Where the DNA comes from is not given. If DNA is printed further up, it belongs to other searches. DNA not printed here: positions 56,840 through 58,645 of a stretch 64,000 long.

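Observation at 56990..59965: Single-polypeptide fusion of a circularly-permuted ATP-grasp ligase-like domain with an M32 carboxypeptidase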

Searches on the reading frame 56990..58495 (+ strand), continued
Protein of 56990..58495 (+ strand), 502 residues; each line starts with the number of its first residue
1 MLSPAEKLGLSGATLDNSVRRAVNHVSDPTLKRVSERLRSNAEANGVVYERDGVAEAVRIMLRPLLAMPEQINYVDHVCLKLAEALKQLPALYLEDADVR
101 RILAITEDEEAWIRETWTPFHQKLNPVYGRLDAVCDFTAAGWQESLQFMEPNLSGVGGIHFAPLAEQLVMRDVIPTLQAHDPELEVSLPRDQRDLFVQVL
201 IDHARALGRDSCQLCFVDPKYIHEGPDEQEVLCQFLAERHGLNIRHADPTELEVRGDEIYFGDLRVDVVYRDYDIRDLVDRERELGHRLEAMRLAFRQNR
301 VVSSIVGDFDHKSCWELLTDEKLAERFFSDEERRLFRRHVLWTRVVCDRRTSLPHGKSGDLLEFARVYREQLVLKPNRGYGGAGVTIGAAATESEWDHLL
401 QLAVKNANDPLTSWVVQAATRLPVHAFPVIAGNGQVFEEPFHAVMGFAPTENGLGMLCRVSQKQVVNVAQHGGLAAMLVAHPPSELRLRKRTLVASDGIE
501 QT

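Call 36: search_solved_structures(query=A2, max_evalue=10, show_alignments=3)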
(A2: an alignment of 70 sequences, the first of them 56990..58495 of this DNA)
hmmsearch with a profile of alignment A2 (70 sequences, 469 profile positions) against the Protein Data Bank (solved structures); distinct sequences matched with E-value up to 10: 7.
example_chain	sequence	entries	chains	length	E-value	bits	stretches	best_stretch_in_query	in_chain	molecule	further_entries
3n6x_A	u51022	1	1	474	2.3e-14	56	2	11-266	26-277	Putative glutathionylspermidine synthase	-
9cjn_A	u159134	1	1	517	9e-10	40.8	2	360-462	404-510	Ligase Cp1B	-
5oeu_A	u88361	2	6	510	0.018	16.8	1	49-217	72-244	Glutathione synthetase-like effector 22 (Gpa-GSS22-closed) | Glutathione synthetase-like effector 22 (Gpa-GSS22-apo)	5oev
1edo_A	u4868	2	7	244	0.037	15.7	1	352-463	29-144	BETA-KETO ACYL CARRIER PROTEIN REDUCTASE | KETOACYL REDUCTASE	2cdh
5oet_B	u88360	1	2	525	0.11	14.2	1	116-233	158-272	Glutathione synthetase-like effector 30 (Gpa-GSS30-apo)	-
9c2d_J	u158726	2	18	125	0.15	13.8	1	253-290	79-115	Structural protein | Putative structural protein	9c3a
4ak9_A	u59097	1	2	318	0.64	11.7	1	160-251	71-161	CPFTSY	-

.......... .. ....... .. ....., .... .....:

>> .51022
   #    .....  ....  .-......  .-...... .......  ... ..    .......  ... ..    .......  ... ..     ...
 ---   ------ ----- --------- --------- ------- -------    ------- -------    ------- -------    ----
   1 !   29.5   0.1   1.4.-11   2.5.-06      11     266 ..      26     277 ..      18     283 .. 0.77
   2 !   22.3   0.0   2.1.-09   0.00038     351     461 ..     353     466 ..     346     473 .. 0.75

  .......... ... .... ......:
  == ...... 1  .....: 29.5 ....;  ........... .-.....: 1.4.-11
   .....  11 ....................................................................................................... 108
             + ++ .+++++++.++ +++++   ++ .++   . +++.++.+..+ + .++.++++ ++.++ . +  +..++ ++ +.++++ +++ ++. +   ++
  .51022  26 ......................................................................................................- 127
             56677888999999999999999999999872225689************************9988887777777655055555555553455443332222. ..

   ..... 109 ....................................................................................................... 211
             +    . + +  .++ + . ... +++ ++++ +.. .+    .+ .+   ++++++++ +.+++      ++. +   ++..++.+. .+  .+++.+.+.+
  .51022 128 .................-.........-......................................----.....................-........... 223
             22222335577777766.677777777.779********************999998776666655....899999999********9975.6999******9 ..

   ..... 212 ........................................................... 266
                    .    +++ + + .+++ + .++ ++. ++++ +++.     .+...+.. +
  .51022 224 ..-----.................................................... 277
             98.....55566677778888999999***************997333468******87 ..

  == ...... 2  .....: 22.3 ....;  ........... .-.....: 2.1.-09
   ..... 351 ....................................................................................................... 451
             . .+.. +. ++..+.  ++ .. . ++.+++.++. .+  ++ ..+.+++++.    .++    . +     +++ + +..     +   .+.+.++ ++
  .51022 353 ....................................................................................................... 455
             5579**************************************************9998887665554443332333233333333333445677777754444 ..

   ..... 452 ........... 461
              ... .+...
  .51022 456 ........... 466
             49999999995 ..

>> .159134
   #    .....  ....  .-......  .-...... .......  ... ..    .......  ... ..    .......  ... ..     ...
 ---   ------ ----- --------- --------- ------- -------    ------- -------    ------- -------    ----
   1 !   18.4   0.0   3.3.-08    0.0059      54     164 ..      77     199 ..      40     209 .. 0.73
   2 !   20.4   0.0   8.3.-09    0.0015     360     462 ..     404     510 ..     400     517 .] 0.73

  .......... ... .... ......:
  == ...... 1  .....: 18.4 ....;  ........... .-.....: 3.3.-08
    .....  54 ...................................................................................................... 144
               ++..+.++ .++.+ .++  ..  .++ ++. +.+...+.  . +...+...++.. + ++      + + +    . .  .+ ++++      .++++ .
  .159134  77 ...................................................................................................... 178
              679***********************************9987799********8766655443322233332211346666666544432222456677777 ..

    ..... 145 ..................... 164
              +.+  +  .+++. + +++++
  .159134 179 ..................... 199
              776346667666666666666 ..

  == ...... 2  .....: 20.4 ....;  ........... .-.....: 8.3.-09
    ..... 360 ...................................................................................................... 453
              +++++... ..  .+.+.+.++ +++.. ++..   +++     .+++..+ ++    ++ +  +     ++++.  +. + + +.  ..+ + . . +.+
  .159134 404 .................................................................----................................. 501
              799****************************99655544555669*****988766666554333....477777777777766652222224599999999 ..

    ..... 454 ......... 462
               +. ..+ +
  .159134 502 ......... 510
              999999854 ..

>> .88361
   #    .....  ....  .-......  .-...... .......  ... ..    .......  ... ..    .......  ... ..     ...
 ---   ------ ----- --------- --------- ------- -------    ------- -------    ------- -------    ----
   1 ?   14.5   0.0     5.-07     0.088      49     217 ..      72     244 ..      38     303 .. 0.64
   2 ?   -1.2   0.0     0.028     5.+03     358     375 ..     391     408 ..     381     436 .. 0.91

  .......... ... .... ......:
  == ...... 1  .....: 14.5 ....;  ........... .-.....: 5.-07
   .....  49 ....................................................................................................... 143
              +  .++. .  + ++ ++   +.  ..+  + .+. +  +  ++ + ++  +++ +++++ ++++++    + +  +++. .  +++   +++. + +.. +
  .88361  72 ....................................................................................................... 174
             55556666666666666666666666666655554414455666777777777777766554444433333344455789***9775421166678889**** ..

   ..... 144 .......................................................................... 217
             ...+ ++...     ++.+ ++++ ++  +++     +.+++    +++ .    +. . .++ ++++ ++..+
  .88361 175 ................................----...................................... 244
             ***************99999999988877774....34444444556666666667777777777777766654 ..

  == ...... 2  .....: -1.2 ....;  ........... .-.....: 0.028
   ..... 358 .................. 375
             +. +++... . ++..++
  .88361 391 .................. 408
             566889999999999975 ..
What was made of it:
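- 56990..58429 (+): Residues 1-480: circularly permuted ATP-grasp ligase domain with a eukaryotic glutathione-synthetase / GspS-like fold. Profile A2 against 3n6x at E = 2.3e-14 (call 36).
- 57437..57463 (+): E150-P-N152 ... G157-G158: the Mg/ATP-binding ExN motif followed by a glycine pair. HMMER aligns the motif to LEDNL of 3n6x and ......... of GSS22 (call 36).
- On Circularly permuted ATP-grasp superfamily (eukaryotic GS / GspS / CP_ATPgrasp_1 and _2): Profile A2 against 3n6x at E = 2.3e-14 and against Cp1B at 9e-10 (call 36).
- Closest known: Eukaryotic-type glutathione synthetase and homoglutathione synthetase. Different: The position of the third Mg-ligand Glu of these enzymes is not conserved (call 36).
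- A profile of 70 diverse homologues hits 3n6x at E = 2.3e-14 and Cp1B at 9e-10 (call 36). It is also not Glu in 3n6x or Cp1B (call 36).
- Tried and rejected: Only the more diverse profile A2 reached significance (call 36).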

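Call 37: search_protein_families(library=pfam, alignment_id=A2, max_evalue=0.01)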
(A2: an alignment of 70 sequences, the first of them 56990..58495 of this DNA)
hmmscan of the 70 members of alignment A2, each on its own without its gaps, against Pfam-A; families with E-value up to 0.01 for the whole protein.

A. member 1, window:56990-58495:+ (502 aa): 1 family
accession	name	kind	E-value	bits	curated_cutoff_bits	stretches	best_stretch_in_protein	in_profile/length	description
PF04174.18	CP_ATPgrasp_1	-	0.0037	16.8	23.1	0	370-416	289-331/332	A circularly permuted ATPgrasp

B. families by the number of members that match (of 70 scanned): 3 families
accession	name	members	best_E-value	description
PF14403.11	CP_ATPgrasp_2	41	3e-09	Circularly permuted ATP-grasp type 2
PF04174.18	CP_ATPgrasp_1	19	1.1e-06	A circularly permuted ATPgrasp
PF02655.19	ATP-grasp_3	1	0.0025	ATP-grasp domain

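Call 43: find_encoding_contigs(protein=P0061, flank=6000, max_places=4)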
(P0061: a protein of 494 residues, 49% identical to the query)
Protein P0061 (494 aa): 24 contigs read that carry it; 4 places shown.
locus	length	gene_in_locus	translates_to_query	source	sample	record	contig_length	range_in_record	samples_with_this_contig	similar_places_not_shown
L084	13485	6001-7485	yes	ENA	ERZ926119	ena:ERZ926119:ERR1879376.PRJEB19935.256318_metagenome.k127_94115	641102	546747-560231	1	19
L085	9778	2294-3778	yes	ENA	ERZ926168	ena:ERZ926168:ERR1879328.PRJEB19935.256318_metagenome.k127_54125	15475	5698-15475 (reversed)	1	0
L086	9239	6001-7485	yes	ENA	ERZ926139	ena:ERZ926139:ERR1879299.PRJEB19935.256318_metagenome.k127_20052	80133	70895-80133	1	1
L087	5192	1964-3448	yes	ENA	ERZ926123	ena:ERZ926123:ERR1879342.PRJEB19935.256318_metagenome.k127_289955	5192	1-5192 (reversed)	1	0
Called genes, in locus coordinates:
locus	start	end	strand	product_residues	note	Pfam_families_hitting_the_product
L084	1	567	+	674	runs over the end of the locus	PF08497:Radical_SAM_N, PF04055:Radical_SAM, PF11842:DUF3362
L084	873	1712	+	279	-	PF04705:TSNR_N (faint), PF22435:MRM3-like_sub_bind, PF00588:SpoU_methylase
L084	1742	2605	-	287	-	PF00763:THF_DHG_CYH, PF02882:THF_DHG_CYH_C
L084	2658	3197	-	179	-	PF04608:PgpA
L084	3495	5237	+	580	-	PF03460:NIR_SIR_ferr, PF01077:NIR_SIR, PF03460:NIR_SIR_ferr, PF01077:NIR_SIR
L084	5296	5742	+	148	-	-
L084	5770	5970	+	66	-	-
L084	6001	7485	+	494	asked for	-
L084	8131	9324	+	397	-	-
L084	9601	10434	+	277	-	PF07589:PEP_exosort_dom (weak)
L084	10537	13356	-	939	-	PF00005:ABC_tran (faint), PF02463:SMC_N (faint), PF13191:AAA_16 (faint), PF13476:AAA_23 (faint), PF13555:AAA_29 (faint), PF20703:nSTAND1 (faint), PF17760:UvrA_inter, PF17755:UvrA_DNA-bind, +1 more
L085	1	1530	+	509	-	?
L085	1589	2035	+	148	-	-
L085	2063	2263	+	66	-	-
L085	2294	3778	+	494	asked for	-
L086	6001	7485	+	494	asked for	-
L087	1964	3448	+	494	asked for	-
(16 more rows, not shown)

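Call 44: find_encoding_contigs(protein=P0099, flank=6000, max_places=2)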
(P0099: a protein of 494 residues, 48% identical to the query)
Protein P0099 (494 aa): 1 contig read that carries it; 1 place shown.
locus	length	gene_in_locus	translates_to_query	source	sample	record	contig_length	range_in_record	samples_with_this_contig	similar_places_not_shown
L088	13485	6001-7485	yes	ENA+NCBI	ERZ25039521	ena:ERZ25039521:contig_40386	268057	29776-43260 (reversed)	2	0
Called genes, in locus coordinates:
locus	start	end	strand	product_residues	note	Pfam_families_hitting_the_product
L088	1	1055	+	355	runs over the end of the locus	PF00106:adh_short (faint), PF01073:3Beta_HSD, PF01370:Epimerase, PF02719:Polysacc_synt_2, PF04321:RmlD_sub_bind, PF07993:NAD_binding_4 (faint), PF16363:GDP_Man_Dehyd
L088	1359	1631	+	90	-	PF11964:SpoIIAA-like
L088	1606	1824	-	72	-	-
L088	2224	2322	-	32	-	-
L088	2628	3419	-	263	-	PF00756:Esterase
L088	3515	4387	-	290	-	PF01370:Epimerase, PF04321:RmlD_sub_bind, PF16363:GDP_Man_Dehyd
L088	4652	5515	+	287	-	PF02621:VitK2_biosynth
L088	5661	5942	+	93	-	-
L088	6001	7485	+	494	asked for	-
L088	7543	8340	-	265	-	PF00528:BPD_transp_1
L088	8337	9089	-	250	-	PF00005:ABC_tran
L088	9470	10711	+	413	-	PF00515:TPR_1 (faint), PF07719:TPR_2 (faint), PF13181:TPR_8 (faint), PF13371:TPR_9 (faint), PF13414:TPR_11 (faint), PF13431:TPR_17 (faint), PF13432:TPR_16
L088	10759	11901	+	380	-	PF13450:NAD_binding_8, PF01593:Amino_oxidase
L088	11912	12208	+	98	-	PF01593:Amino_oxidase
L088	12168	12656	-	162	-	-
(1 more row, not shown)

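Call 45: find_encoding_contigs(protein=P0012, flank=6000, max_places=2)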
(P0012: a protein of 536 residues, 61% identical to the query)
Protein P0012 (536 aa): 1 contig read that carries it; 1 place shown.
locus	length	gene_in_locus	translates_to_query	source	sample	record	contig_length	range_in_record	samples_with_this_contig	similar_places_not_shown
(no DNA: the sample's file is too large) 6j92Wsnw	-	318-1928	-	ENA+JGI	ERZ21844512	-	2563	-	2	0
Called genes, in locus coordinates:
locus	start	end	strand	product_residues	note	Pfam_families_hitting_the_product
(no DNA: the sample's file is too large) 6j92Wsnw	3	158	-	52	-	?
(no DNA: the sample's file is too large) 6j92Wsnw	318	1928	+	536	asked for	PF14403:CP_ATPgrasp_2 (faint), PF04174:CP_ATPgrasp_1 (weak)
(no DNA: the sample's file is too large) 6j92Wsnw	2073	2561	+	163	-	?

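Call 54: find_related_loci(query=A4, collection=metagenome_contigs, flank=8000)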
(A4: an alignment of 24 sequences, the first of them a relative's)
Query A4 (471 aa) in metagenome_contigs; peptide patterns used: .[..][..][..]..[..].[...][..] (x = any residue, [..] = any of these).
575 stretches matched a pattern; 485 encode a relative of the query (tblastn E <= 1e-3); the best 80 are kept; 80 distinct loci.
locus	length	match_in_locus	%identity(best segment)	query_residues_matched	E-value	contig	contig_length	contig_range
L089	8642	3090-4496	44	2-471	6e-133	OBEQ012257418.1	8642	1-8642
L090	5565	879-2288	42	1-470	1e-130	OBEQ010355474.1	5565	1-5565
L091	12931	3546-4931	39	6-467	2e-124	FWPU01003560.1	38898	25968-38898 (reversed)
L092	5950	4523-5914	40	6-469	5e-120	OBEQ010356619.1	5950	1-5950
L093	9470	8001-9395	38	6-467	5e-120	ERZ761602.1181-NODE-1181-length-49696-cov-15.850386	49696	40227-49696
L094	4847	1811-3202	40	6-469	9e-121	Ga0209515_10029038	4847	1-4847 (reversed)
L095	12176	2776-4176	42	6-469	1e-119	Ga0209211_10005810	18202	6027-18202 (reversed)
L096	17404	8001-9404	41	6-469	3e-119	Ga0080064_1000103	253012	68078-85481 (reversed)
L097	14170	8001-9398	38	6-467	5e-119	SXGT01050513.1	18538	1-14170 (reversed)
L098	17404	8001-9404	41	6-469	3e-117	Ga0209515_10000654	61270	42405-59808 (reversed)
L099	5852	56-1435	39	6-466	4e-117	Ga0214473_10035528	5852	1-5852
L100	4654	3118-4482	36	12-466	1e-117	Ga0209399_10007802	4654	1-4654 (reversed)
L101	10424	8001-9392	38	6-467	1e-114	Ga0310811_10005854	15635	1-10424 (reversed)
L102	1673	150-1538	38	5-466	2e-123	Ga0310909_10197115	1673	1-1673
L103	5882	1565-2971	39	1-470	3e-114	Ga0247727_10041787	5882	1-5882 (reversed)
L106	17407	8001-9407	39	1-470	5e-111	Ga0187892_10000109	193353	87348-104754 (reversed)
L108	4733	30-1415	39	6-469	2e-110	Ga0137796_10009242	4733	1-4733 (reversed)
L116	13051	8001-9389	36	6-466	3e-106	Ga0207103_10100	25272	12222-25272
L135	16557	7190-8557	34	12-465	4e-99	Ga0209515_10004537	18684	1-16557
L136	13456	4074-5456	35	7-469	1e-98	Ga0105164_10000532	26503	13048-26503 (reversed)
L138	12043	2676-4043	35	12-465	8e-99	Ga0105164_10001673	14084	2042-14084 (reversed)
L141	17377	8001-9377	38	6-466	2e-97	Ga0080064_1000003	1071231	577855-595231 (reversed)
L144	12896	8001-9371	33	11-465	1e-96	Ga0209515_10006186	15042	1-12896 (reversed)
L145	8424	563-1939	33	8-465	7e-97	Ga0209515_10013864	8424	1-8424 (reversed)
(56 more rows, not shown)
